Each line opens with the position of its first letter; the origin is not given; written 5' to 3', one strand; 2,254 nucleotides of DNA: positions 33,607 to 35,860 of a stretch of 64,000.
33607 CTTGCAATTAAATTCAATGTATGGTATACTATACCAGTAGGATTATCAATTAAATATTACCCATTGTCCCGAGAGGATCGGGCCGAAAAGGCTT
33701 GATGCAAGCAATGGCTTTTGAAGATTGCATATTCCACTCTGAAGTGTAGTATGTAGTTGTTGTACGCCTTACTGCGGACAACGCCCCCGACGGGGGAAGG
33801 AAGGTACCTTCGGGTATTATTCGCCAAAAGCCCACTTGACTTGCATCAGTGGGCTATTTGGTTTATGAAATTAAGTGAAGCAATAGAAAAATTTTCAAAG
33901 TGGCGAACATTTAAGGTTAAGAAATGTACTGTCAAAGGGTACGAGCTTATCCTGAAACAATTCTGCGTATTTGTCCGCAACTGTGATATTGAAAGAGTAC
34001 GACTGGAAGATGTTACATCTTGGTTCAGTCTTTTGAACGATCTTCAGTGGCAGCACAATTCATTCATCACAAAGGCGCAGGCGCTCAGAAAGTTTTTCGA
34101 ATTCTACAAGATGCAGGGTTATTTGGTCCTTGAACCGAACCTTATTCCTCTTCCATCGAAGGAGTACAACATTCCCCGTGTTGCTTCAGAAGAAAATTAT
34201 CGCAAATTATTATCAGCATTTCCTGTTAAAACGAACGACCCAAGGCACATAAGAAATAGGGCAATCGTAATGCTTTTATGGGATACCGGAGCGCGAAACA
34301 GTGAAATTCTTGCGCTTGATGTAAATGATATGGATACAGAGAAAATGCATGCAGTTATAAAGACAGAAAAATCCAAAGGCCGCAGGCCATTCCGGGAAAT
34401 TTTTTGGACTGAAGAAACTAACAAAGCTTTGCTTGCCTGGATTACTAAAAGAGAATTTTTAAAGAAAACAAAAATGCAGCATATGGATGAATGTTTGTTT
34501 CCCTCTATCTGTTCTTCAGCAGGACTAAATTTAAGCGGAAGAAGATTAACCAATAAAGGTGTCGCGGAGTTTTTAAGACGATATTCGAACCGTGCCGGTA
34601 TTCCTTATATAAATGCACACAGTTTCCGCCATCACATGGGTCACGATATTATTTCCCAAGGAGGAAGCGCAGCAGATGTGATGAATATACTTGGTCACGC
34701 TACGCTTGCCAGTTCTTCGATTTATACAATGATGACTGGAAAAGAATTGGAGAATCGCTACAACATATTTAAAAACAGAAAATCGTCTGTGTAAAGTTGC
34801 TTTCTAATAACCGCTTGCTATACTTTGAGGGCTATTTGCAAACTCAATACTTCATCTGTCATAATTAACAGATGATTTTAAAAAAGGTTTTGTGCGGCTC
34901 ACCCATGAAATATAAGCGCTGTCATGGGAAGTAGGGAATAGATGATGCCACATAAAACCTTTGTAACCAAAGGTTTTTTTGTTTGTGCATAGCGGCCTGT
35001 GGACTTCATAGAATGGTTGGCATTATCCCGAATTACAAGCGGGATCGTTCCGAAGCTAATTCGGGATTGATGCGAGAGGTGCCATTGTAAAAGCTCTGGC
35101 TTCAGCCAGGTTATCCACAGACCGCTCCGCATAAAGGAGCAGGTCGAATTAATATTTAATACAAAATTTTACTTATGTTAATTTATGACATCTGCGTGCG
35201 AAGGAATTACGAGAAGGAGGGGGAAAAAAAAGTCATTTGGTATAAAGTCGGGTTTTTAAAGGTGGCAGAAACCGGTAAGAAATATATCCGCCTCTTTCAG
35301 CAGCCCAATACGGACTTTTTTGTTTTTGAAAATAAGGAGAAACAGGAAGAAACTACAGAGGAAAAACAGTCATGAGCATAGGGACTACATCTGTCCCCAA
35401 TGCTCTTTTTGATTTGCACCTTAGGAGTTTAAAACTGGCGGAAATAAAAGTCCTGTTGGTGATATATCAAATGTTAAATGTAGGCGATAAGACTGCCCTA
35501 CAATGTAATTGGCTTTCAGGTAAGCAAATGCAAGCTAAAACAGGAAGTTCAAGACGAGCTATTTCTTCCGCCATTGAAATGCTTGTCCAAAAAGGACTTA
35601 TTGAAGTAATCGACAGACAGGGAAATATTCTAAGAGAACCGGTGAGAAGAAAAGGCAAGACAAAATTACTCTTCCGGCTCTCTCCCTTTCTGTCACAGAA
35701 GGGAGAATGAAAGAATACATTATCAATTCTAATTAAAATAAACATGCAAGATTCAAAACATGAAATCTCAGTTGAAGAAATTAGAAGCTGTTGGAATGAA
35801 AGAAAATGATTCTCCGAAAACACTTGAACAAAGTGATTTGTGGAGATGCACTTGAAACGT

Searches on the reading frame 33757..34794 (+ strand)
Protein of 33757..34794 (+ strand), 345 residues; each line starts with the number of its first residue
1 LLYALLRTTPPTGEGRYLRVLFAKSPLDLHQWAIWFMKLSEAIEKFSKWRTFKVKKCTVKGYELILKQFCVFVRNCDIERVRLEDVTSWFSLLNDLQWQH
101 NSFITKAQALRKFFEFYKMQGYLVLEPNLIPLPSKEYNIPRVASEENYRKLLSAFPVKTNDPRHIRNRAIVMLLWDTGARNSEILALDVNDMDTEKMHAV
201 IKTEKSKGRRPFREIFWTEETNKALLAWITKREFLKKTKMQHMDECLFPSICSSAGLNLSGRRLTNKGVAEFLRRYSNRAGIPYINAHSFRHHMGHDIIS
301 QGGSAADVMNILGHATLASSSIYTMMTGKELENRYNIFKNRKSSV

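Call 10: search_protein_families(library=pfam, proteins=[window:33757-34794:+], max_evalue=0.01)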
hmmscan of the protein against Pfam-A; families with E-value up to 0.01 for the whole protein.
window:33757-34794:+ (345 aa): 3 families
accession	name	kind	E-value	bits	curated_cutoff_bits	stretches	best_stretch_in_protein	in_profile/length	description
PF00589.27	Phage_integrase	-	1.6e-25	90.3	27.1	1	145-325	5-167/172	Phage integrase family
PF13495.12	Phage_int_SAM_4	-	0.0056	17.5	27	0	52-115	12-76/85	Phage integrase, N-terminal SAM-like domain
PF02899.23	Phage_int_SAM_1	-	0.006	17.3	22.3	0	57-120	17-82/83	Phage integrase, N-terminal SAM-like domain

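Call 11: search_protein_families(library=padloc, proteins=[window:33757-34794:+], max_evalue=0.01)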
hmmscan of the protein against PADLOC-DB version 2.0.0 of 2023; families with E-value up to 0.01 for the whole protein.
window:33757-34794:+ (345 aa): 0 families

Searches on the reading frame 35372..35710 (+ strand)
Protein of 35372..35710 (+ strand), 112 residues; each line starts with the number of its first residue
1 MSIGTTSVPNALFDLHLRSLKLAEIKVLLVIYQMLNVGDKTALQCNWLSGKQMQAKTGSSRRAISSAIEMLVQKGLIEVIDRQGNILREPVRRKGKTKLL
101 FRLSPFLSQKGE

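Call 10: search_protein_families(library=pfam, proteins=[window:35372-35710:+], max_evalue=0.01)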
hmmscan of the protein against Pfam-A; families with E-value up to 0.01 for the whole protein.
window:35372-35710:+ (112 aa): 2 families
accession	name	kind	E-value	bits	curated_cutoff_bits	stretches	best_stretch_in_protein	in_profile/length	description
PF13730.12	HTH_36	-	0.0034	17.6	25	1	47-77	25-55/55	Helix-turn-helix domain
PF00392.27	GntR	-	0.0044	17.1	27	1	51-84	28-61/64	Bacterial regulatory proteins, gntR family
